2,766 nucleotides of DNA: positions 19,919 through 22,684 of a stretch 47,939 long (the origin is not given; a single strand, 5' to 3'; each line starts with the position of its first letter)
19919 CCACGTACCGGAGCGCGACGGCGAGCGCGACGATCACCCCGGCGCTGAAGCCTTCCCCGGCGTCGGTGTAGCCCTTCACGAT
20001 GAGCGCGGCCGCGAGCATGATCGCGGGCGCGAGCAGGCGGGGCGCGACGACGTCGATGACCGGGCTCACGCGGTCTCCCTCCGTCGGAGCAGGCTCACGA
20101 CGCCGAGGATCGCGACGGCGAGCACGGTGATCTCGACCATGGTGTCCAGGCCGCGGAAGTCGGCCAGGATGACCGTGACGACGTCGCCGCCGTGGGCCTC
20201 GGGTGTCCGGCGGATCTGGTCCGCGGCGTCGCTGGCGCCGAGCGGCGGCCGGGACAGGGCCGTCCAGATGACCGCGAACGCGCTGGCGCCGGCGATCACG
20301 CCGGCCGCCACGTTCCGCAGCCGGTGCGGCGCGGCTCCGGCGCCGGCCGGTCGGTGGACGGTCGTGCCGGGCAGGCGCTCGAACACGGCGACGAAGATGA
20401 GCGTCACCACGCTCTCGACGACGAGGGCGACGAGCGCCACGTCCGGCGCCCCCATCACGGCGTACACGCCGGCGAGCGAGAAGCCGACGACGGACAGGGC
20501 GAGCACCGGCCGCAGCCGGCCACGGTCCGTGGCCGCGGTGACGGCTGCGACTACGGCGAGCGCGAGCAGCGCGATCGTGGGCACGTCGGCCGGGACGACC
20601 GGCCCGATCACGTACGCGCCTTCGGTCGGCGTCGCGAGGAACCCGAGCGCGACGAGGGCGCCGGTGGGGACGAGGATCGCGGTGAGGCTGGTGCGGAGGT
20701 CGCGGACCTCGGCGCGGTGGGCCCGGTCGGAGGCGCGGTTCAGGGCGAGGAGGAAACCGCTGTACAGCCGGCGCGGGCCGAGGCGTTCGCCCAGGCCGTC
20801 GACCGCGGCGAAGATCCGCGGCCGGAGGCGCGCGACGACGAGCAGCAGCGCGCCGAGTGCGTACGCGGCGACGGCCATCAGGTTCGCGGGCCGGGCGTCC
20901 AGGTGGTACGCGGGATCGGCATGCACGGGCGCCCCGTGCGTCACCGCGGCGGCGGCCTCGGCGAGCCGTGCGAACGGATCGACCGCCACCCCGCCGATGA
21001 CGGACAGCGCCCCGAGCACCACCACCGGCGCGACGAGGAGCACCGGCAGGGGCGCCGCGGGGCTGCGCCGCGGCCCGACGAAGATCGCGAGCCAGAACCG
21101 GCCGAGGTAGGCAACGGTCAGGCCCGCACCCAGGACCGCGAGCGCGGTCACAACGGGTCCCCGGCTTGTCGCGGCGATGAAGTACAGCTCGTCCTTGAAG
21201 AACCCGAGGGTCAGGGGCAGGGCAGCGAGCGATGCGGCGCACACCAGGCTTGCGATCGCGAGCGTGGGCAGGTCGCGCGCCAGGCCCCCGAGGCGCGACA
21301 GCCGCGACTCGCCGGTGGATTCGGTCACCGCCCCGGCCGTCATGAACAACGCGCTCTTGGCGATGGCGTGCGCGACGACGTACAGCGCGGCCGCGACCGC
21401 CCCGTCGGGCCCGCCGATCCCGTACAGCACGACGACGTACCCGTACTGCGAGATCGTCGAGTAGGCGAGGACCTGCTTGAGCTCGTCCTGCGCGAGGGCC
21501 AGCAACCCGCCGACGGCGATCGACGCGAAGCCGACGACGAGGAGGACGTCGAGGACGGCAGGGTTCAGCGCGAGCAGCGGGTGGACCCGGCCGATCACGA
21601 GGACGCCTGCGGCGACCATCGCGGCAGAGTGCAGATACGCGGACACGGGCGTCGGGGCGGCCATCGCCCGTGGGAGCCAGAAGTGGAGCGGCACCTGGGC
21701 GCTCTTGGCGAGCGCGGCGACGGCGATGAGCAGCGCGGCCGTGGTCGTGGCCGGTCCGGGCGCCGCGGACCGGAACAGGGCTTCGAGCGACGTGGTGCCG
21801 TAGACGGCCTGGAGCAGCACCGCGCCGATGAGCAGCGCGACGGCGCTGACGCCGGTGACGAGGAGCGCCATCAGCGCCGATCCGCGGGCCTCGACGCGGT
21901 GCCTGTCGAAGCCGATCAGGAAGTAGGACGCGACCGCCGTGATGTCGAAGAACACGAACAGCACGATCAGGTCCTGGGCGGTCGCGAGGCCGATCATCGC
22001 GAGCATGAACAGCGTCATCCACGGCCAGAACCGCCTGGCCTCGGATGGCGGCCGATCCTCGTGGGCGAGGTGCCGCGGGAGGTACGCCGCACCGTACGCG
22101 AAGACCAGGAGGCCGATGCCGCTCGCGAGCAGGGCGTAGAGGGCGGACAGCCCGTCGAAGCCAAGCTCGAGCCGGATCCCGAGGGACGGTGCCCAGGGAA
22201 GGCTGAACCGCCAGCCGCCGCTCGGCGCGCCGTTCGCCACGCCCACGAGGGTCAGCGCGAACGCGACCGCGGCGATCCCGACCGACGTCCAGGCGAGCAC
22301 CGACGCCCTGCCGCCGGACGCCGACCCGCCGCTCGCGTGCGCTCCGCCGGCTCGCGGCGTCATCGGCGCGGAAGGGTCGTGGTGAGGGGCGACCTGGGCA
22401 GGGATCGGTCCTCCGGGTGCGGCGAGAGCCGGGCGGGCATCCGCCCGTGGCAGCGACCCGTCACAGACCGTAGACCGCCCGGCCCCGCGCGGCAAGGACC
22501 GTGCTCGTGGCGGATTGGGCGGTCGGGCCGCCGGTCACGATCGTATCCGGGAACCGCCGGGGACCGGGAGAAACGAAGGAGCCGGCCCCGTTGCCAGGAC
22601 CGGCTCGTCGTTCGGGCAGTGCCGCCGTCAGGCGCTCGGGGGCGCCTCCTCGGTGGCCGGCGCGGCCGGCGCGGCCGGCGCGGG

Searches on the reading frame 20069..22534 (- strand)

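Call 15: search_protein_families(library=pfam, proteins=[window:20069-22534:-], max_evalue=0.001)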
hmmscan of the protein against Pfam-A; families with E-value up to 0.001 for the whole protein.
window:20069-22534:- (822 aa): 4 families
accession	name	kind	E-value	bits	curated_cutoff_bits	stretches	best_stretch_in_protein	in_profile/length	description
PF00361.26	Proton_antipo_M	-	2e-62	211.5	21.5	1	186-473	1-294/294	NADH:quinone oxidoreductase/Mrp antiporter, TM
PF20501.3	MbhE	-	1.6e-14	54.2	27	1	738-818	3-83/98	MBH, subunit E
PF13244.11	MbhD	-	1.9e-13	50.8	27.2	1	658-722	1-66/67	MBH, subunit D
PF00662.26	Proton_antipo_N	-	8.2e-07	29.3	24.5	0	117-153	6-42/51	NADH-Ubiquinone oxidoreductase (complex I), chain 5 N-terminus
